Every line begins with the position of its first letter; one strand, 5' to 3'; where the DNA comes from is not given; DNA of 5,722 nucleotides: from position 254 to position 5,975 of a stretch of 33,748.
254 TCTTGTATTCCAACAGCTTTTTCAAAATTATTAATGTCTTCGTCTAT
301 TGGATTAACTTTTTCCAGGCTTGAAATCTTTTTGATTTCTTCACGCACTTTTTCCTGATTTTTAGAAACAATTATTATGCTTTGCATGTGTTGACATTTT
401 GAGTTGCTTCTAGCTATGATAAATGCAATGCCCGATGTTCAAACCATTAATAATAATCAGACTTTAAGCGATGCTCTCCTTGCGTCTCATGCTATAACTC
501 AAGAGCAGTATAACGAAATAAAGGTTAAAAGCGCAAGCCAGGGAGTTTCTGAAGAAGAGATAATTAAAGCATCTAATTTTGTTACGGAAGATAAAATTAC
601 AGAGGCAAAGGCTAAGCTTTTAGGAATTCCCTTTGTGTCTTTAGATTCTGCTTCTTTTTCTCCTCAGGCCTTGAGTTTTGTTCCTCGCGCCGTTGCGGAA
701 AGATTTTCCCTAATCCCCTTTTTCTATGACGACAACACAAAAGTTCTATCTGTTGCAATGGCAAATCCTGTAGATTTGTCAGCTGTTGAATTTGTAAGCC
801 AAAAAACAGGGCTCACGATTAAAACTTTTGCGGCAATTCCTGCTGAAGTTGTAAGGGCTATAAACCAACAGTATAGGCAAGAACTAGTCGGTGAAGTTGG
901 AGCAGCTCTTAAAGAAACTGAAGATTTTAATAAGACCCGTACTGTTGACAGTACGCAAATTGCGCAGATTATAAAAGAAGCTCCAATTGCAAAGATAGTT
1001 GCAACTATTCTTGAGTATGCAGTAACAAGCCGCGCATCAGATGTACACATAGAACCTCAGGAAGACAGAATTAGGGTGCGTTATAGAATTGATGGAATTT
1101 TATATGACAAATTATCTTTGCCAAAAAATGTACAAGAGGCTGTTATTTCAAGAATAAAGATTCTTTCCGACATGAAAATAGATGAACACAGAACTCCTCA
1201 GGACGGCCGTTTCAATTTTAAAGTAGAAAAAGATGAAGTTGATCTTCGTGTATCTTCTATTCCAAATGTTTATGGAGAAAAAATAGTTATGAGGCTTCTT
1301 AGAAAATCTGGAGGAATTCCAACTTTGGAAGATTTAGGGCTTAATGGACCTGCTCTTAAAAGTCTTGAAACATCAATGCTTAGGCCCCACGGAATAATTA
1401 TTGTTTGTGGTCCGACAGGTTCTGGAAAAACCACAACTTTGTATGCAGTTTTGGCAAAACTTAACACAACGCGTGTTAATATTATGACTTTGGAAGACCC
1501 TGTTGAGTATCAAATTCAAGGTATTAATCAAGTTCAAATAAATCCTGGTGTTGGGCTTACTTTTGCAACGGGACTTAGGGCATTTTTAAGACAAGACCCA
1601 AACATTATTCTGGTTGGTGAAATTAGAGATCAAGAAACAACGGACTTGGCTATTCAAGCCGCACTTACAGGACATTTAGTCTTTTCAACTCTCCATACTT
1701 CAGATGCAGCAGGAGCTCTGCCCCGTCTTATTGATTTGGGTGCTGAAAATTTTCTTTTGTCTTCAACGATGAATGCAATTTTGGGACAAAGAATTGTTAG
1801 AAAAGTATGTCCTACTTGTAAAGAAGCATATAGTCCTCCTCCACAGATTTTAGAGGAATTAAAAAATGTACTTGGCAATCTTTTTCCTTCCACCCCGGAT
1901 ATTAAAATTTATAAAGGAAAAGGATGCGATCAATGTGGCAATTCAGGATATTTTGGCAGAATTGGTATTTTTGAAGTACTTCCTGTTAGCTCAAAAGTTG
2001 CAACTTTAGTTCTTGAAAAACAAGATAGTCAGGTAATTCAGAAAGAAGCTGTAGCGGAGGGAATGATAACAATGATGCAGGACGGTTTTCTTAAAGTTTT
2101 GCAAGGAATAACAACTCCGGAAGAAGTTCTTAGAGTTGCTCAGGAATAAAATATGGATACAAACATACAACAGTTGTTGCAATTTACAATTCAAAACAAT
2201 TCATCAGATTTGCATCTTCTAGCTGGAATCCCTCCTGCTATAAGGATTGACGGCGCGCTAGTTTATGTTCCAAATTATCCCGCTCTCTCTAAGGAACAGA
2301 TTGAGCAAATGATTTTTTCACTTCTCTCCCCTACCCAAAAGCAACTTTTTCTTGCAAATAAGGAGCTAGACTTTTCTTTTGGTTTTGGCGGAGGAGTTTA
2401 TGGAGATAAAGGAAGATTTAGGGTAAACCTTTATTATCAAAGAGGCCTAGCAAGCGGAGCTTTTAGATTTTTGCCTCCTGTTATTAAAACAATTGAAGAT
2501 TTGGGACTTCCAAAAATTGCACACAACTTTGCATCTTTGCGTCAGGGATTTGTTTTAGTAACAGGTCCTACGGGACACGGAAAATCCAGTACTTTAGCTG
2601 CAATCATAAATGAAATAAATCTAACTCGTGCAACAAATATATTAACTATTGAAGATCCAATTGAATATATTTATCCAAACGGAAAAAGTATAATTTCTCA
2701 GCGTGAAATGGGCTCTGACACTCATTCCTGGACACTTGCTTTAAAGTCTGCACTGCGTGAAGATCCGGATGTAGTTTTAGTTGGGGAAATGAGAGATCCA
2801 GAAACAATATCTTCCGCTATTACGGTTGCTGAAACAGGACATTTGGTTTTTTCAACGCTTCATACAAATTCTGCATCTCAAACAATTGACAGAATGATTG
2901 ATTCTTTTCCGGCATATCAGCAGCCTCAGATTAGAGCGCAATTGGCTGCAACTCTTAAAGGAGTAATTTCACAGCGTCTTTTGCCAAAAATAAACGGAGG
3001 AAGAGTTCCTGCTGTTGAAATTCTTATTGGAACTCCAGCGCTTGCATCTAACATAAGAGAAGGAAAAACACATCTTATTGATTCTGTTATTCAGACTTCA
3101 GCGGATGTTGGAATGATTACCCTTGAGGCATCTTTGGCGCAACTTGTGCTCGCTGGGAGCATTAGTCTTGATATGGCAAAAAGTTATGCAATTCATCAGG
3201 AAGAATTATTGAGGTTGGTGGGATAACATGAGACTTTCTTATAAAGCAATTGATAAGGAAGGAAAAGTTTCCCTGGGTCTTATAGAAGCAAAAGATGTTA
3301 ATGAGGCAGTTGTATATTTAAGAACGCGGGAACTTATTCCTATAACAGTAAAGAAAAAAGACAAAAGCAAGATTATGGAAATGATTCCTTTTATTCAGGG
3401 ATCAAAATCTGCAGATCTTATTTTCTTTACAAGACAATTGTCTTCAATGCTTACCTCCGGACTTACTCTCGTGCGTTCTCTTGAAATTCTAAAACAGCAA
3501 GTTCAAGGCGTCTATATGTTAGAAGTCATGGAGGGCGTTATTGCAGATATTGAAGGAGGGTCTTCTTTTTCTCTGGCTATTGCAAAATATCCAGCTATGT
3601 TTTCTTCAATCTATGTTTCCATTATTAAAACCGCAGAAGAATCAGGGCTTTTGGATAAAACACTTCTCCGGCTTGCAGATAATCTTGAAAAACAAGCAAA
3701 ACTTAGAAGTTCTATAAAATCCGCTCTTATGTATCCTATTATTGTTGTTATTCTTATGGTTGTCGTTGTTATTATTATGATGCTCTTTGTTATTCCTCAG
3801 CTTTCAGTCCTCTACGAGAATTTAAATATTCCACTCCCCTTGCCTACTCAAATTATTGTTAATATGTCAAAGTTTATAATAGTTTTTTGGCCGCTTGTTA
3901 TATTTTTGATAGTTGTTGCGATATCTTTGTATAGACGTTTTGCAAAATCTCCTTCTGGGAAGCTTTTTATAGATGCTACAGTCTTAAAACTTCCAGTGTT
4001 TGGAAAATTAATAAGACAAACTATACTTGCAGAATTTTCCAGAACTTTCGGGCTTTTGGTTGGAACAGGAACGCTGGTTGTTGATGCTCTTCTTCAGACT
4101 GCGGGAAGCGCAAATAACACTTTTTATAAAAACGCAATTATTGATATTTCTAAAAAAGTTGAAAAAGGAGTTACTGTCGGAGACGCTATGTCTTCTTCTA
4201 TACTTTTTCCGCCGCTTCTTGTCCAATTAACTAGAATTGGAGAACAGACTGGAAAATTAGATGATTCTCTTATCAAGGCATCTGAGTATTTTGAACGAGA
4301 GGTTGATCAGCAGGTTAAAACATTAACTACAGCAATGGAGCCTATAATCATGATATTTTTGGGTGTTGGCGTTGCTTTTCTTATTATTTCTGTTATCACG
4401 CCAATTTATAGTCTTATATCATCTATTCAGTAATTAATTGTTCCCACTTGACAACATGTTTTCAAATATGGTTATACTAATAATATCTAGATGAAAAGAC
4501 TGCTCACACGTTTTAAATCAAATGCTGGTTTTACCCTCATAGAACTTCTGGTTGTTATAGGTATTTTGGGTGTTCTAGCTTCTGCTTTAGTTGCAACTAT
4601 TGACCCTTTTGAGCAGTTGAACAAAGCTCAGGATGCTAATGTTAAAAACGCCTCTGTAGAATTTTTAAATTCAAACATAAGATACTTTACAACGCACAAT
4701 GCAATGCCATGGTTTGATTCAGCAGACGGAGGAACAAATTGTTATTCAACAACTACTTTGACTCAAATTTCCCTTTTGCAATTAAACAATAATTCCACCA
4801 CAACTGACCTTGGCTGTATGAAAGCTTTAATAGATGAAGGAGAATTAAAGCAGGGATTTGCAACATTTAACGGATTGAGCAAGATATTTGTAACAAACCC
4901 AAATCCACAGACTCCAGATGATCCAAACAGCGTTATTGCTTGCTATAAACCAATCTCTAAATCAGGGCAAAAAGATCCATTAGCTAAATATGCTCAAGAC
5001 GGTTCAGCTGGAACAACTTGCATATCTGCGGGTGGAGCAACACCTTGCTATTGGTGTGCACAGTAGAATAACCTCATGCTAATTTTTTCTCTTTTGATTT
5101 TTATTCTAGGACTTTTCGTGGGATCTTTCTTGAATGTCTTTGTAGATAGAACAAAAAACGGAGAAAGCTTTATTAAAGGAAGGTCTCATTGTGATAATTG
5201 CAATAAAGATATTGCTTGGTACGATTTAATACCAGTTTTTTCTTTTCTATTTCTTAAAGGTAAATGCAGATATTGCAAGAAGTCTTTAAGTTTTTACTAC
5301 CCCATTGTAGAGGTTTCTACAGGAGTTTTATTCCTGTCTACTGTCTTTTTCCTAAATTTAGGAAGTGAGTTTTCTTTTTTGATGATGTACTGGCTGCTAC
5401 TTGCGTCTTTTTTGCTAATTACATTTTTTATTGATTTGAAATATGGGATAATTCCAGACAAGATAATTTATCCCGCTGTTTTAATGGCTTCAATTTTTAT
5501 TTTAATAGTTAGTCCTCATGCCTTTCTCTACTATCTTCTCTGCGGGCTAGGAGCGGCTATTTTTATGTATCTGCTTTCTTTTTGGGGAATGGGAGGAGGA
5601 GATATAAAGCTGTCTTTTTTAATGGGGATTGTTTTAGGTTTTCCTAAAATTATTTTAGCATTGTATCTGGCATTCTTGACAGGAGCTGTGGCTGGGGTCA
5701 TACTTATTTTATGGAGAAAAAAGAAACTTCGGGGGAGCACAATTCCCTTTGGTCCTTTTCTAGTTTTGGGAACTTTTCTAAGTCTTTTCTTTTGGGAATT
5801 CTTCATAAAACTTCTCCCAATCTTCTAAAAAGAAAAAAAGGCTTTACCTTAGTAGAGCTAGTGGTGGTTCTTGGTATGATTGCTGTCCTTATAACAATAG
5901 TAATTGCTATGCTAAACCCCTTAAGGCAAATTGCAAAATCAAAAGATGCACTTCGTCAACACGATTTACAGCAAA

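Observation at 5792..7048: Pilin fused to an endostatin/DUF1554-like domain and a 6-Cys module: candidate pilus-displayed adhesin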

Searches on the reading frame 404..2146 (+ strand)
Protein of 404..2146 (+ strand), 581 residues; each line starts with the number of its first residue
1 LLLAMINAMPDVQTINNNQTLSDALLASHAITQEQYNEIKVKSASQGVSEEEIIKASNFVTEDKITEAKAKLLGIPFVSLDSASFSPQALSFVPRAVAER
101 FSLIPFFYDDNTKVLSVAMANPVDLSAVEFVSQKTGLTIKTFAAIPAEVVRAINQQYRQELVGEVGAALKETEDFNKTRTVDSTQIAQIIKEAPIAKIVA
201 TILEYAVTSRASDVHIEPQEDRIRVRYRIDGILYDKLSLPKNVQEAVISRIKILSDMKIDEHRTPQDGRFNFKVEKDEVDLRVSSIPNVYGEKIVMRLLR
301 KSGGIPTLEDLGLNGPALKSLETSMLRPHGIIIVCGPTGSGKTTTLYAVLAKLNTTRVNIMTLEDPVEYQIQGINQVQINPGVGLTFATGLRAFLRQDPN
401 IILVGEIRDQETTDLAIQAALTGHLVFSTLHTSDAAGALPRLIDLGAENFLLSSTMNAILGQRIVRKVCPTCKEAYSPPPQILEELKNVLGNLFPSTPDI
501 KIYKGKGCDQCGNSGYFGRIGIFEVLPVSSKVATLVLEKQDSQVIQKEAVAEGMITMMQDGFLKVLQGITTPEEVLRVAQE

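Call 9: search_protein_families(library=pfam, proteins=[window:404-2146:+], max_evalue=0.001)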
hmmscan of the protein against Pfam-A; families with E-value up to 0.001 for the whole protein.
window:404-2146:+ (581 aa): 4 families
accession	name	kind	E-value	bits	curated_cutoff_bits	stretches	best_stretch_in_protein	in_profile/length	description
PF00437.27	T2SSE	-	6.4e-127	423.7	24.9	1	191-577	4-370/370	Type II/IV secretion system protein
PF05157.20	MshEN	-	4.1e-13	49.6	23.1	1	73-161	1-88/90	MshEN domain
PF13401.12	AAA_22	-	0.0001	23.1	27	1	329-364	5-42/130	AAA domain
PF20720.3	nSTAND3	-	0.00036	20.7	27.2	1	324-368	12-56/155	Novel STAND NTPase 3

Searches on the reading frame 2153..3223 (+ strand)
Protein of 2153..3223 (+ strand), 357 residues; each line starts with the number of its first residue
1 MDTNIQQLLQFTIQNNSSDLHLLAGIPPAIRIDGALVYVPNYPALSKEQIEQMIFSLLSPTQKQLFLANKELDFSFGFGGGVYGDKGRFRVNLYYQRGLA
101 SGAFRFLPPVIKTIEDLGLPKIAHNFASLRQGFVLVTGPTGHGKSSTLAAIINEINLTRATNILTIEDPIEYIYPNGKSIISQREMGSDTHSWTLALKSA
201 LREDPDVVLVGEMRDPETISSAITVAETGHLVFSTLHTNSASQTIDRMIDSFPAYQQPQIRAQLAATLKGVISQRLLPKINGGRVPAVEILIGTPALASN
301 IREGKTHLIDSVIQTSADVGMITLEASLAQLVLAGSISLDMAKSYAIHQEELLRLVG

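Call 9: search_protein_families(library=pfam, proteins=[window:2153-3223:+], max_evalue=0.001)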
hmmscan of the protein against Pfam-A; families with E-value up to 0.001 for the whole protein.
window:2153-3223:+ (357 aa): 1 family
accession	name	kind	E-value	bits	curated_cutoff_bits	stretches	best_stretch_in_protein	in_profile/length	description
PF00437.27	T2SSE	-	1.4e-42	146.1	24.9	1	125-280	136-281/370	Type II/IV secretion system protein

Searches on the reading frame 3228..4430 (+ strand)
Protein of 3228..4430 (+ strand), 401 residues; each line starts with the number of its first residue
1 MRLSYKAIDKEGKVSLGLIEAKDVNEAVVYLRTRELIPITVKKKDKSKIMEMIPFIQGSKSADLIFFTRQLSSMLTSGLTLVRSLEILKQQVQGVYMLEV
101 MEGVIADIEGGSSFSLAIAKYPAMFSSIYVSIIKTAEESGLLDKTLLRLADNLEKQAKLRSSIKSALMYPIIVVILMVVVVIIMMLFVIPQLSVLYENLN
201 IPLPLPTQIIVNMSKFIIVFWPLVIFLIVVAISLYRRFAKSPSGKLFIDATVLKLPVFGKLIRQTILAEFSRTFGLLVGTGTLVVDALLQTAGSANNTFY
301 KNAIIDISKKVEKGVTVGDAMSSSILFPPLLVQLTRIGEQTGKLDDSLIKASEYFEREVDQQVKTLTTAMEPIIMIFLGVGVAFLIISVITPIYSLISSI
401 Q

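Call 9: search_protein_families(library=pfam, proteins=[window:3228-4430:+], max_evalue=0.001)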
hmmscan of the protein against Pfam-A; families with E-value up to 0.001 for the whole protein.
window:3228-4430:+ (401 aa): 1 family
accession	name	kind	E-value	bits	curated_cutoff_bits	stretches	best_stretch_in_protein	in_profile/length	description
PF00482.28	T2SSF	-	5.7e-52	175.4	25.2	2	67-190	1-125/125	Type II secretion system (T2SS), protein F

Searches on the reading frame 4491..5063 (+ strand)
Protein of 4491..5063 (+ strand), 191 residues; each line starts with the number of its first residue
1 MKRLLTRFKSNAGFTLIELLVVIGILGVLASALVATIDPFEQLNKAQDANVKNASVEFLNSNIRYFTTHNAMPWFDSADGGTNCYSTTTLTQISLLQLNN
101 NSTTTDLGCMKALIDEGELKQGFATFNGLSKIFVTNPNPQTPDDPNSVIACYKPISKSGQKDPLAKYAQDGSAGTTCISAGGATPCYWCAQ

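Call 9: search_protein_families(library=pfam, proteins=[window:4491-5063:+], max_evalue=0.001)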
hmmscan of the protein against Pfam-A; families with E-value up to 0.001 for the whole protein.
window:4491-5063:+ (191 aa): 1 family
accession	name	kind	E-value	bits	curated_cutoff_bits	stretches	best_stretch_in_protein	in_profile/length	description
PF07963.17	N_methyl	-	4.9e-08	32.7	21.2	1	9-33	2-26/27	Prokaryotic N-terminal methylation motif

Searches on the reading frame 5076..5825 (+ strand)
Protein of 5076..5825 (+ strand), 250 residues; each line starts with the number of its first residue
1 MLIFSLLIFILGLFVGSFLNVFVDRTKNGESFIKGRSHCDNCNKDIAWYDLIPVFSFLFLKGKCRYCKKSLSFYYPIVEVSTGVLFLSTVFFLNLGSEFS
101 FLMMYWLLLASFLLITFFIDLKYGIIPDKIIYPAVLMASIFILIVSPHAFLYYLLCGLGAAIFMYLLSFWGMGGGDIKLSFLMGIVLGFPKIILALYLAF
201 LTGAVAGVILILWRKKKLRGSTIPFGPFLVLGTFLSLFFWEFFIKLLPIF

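Call 9: search_protein_families(library=pfam, proteins=[window:5076-5825:+], max_evalue=0.001)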
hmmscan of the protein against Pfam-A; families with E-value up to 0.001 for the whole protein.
window:5076-5825:+ (250 aa): 2 families
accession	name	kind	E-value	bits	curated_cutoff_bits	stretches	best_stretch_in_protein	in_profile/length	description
PF06750.18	A24_N_bact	-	8.3e-32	109.5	23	1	10-90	1-81/84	Bacterial Peptidase A24 N-terminal domain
PF01478.23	Peptidase_A24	-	1.3e-14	54.9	26.5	1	107-207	1-103/104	Type IV leader peptidase family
